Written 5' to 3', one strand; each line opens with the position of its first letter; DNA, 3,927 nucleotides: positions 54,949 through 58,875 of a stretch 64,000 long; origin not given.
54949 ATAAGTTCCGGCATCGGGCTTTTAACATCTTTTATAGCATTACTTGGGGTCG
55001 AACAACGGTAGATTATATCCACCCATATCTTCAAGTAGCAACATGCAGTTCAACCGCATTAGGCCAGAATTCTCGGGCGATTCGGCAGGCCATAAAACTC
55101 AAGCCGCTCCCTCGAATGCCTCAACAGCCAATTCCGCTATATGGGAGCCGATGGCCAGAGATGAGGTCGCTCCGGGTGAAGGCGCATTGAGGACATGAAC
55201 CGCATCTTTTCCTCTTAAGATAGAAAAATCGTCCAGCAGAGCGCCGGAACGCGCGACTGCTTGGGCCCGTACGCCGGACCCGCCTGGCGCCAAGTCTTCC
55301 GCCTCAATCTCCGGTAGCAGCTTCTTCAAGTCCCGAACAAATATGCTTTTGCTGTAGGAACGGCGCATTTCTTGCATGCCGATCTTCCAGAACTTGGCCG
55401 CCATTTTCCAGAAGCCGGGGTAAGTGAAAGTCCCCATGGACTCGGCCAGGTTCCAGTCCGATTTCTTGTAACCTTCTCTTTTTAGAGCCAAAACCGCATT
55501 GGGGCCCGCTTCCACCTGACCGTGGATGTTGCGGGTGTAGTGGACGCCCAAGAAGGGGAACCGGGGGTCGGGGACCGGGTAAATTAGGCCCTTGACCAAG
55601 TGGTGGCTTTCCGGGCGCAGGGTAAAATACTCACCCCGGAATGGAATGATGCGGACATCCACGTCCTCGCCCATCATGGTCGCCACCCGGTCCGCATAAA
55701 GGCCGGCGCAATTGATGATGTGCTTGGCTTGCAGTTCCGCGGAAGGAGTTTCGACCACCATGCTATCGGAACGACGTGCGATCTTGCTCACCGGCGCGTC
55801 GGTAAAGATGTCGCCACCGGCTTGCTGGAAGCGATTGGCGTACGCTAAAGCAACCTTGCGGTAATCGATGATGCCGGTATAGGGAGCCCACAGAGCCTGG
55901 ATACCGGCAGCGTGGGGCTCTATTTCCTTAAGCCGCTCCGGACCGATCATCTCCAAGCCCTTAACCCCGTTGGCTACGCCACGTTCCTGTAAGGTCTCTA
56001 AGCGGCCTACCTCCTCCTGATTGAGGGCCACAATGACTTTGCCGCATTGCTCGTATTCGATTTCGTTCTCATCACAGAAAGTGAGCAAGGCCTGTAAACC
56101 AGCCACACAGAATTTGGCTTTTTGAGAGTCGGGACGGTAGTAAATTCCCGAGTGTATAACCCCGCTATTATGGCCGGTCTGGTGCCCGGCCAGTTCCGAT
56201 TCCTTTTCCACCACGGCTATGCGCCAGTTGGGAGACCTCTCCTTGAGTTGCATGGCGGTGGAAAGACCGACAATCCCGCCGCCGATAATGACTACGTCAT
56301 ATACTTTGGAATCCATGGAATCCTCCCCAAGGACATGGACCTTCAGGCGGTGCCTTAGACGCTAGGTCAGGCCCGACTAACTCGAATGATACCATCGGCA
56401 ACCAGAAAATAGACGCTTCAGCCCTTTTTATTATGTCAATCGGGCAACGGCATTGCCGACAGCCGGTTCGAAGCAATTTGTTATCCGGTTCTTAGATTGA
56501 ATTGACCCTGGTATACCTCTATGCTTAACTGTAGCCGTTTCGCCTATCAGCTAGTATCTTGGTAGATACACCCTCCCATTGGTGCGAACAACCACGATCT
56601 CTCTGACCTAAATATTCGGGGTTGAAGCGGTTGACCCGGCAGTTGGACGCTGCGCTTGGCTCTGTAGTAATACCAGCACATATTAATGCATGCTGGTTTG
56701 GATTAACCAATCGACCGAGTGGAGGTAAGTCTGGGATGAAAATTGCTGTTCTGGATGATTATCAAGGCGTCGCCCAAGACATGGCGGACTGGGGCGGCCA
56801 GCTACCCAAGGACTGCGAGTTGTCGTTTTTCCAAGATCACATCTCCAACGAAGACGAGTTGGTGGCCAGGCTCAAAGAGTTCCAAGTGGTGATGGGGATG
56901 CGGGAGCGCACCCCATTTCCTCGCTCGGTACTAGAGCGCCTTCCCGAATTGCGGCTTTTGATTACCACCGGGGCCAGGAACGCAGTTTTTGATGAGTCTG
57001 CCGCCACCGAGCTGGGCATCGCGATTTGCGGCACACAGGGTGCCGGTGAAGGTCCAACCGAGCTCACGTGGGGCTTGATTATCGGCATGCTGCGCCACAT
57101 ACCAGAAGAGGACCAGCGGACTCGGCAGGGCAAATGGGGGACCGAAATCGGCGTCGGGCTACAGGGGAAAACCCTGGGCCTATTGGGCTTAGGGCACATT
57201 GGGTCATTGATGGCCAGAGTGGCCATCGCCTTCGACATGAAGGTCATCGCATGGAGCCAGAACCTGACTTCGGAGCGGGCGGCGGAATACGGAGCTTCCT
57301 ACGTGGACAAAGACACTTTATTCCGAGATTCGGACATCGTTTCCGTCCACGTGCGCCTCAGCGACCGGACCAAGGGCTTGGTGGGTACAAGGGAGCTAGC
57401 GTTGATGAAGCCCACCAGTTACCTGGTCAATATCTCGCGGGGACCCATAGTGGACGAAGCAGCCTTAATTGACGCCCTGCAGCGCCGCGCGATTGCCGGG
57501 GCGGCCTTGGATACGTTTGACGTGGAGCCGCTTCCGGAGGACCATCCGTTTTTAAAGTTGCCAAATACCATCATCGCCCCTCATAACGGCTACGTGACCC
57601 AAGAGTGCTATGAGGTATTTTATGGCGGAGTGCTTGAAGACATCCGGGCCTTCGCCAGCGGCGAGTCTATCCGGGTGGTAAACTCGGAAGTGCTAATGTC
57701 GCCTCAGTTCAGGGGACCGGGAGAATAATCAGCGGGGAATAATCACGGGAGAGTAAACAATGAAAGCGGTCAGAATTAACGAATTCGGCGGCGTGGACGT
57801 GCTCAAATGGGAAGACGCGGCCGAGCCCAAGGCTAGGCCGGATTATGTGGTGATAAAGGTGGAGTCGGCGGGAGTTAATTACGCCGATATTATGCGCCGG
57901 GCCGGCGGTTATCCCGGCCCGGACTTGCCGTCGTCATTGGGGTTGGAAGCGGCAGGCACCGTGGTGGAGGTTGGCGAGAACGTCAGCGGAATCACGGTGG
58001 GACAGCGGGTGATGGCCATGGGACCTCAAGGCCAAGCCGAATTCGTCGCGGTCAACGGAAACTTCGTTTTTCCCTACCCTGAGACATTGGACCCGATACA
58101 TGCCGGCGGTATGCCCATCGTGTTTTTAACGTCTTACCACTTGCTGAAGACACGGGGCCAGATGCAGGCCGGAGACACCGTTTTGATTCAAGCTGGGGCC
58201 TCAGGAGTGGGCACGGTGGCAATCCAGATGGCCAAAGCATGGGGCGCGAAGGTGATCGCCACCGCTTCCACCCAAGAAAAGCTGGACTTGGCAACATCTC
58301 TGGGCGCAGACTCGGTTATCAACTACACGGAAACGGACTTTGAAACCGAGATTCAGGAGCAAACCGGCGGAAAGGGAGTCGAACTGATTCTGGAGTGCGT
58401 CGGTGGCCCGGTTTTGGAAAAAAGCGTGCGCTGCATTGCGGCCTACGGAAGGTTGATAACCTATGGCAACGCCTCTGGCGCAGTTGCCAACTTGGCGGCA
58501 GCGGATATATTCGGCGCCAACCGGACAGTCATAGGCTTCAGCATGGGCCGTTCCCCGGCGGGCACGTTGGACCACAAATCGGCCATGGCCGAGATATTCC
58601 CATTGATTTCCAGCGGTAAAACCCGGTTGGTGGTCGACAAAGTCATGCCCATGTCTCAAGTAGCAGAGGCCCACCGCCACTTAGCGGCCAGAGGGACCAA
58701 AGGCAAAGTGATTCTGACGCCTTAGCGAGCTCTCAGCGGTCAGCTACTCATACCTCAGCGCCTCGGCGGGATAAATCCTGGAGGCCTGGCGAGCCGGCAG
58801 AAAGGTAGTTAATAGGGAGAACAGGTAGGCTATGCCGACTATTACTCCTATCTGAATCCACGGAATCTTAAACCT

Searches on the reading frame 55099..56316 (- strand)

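Call 58: search_protein_families(library=ncbifam, proteins=[window:55099-56316:-], max_evalue=1e-10)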
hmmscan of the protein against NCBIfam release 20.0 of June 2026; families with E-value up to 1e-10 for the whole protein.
window:55099-56316:- (405 aa): 11 families
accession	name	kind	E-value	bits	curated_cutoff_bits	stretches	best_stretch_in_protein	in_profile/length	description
NF008726.1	PRK11728.1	equivalog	9.2e-168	558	299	1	6-394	1-388/389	L-2-hydroxyglutarate oxidase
NF033460.1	glycerol3P_ox_II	equivalog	1.4e-44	152.7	460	1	6-283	2-280/361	type 2 glycerol-3-phosphate oxidase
TIGR02352.1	thiamin_ThiO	equivalog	7.3e-23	81.2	250.8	1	8-226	1-225/351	glycine oxidase ThiO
TIGR03377.1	glycerol3P_GlpA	equivalog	1.9e-15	56.4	552.8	1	7-230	1-224/530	anaerobic glycerol-3-phosphate dehydrogenase subunit GlpA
NF050086.1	pipecolate_AmaA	exception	1.2e-14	53.8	600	1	5-212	25-241/425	L-pipecolate oxidase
NF008313.0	PRK11101.1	equivalog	4.1e-14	52.1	425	1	3-231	6-234/548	anaerobic glycerol-3-phosphate dehydrogenase subunit A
TIGR03197.1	MnmC_Cterm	equivalog_domain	7.4e-14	51.6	174.2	1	7-214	1-209/400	FAD-dependent 5-carboxymethylaminomethyl-2-thiouridine(34) oxidoreductase MnmC1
NF002480.1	PRK01747.1-1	equivalog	1.4e-13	50.2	540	1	6-213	249-457/645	bifunctional tRNA (5-methylaminomethyl-2-thiouridine)(34)-methyltransferase MnmC2/FAD-dependent 5-carboxymethylaminomethyl-2-thiouridine(34)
TIGR03364.1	HpnW_proposed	hypoth_equivalog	5.3e-13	48.8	285.1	1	6-220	1-209/365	TIGR03364 family FAD-dependent oxidoreductase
TIGR03329.1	Phn_aa_oxid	hypoth_equivalog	3.7e-12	45.8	632.8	1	5-201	24-230/460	putative aminophosphonate oxidoreductase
TIGR01373.1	soxB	subfamily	1e-11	44.3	529.45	1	4-217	29-249/407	sarcosine oxidase subunit beta family protein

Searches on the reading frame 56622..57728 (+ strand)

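Call 58: search_protein_families(library=ncbifam, proteins=[window:56622-57728:+], max_evalue=1e-10)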
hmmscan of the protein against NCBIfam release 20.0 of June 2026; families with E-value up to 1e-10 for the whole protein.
window:56622-57728:+ (368 aa): 20 families
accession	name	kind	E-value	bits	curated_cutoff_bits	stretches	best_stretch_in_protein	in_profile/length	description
NF009714.1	PRK13243.1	equivalog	5.5e-57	193.6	455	1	76-359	35-328/332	glyoxylate reductase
TIGR01327.1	PGDH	equivalog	7.6e-57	193.3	454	1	52-354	6-311/525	phosphoglycerate dehydrogenase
NF005069.0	PRK06487.1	equivalog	9.4e-51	172.7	448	1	73-354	35-320/320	2-hydroxyacid dehydrogenase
NF005387.0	PRK06932.1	equivalog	7.7e-42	143.4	492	1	64-345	22-310/314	2-hydroxyacid dehydrogenase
NF008759.0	PRK11790.1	equivalog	1.1e-41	142.9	404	1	75-355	43-328/410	phosphoglycerate dehydrogenase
NF011938.0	PRK15409.1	equivalog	2.1e-41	142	492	1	76-344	35-309/324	glyoxylate/hydroxypyruvate reductase GhrB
NF006263.0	PRK08410.1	equivalog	1.1e-38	133.4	389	1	61-347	19-309/311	D-2-hydroxyacid dehydrogenase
NF041369.1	Dhydh_Halo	equivalog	2e-35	122.5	400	1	132-350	78-300/305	D-2-hydroxyacid dehydrogenase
NF005750.0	PRK07574.1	equivalog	3.4e-30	105.4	329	1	76-351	80-363/386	NAD-dependent formate dehydrogenase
NF000492.1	vanH_gen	exception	3.1e-27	95.5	540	1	122-328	79-294/312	D-lactate dehydrogenase VanH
NF005027.0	PRK06436.1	equivalog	7.4e-26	91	261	1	146-356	86-291/303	2-hydroxyacid dehydrogenase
NF000004.1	vanH-D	exception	5.6e-22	78.3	550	1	124-327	87-299/323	D-lactate dehydrogenase VanH-D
NF001309.0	PRK00257.1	equivalog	1.5e-21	76.8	434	1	176-304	110-239/379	4-phosphoerythronate dehydrogenase PdxB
NF000371.1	vanH_Agroup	exception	2.3e-20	73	700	1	175-328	139-299/322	VanH-A/VanH-Pt family D-lactate dehydrogenase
NF000128.1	vanH-Sc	exception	5.3e-18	65.2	650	1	177-302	156-275/337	D-lactate dehydrogenase VanH-Sc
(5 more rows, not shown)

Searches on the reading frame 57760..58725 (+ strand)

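Call 58: search_protein_families(library=ncbifam, proteins=[window:57760-58725:+], max_evalue=1e-10)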
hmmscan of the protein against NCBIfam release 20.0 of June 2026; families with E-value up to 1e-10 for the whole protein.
window:57760-58725:+ (321 aa): 21 families
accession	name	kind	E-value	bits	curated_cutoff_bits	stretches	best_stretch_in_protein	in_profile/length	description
TIGR02824.1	quinone_pig3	subfamily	1.8e-84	283.6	296.8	1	1-320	1-324/325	putative NAD(P)H quinone oxidoreductase, PIG3 family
NF008024.0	PRK10754.1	subfamily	6.2e-51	173.3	348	1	2-321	3-327/327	NADPH:quinone reductase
NF010344.0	PRK13771.1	subfamily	3.7e-39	134.6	349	2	93-320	119-332/334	putative alcohol dehydrogenase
NF041172.1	AcrlCoa_red_Thmprot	equivalog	5.3e-36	124.2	500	2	97-320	123-333/334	acryloyl-CoA reductase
NF041183.1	Pks2_ls1_myc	equivalog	6.7e-32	109.4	2400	1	27-319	1432-1727/2086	sulfolipid-1 biosynthesis phthioceranic/hydroxyphthioceranic acid synthase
TIGR02817.1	adh_fam_1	subfamily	3.4e-24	85.9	284.05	1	19-319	21-333/336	zinc-binding alcohol dehydrogenase family protein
NF006940.0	PRK09422.1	equivalog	8.5e-24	84.1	344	1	91-242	116-266/338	alcohol dehydrogenase AdhP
NF047908.1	AldhRedAhr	equivalog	2.6e-23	82.5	470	1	91-319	121-333/335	NADPH-dependent aldehyde reductase Ahr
TIGR01751.1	crot-CoA-red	equivalog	2.9e-22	78.9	378.55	1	92-197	142-249/398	crotonyl-CoA carboxylase/reductase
NF041097.1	keto_inos_dh_IolM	equivalog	4e-21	75.1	450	1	128-318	197-387/389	scyllo-inosose 3-dehydrogenase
TIGR02823.1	oxido_YhdH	subfamily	4e-20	71.9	297.25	1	16-246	15-252/324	acrylyl-CoA reductase family protein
TIGR03451.1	mycoS_dep_FDH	equivalog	9.8e-20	70.7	512.9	1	132-236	171-276/358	S-(hydroxymethyl)mycothiol dehydrogenase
TIGR00692.1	tdh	equivalog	9.4e-18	64.3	458.35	1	93-267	120-291/340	L-threonine 3-dehydrogenase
NF003808.0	PRK05396.1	equivalog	2.2e-17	63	380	1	137-319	163-338/341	L-threonine 3-dehydrogenase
NF058644.1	CurcmRedCuraProt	equivalog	3.1e-17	62.7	440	1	65-234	68-238/336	NADPH-dependent curcumin/dihydrocurcumin reductase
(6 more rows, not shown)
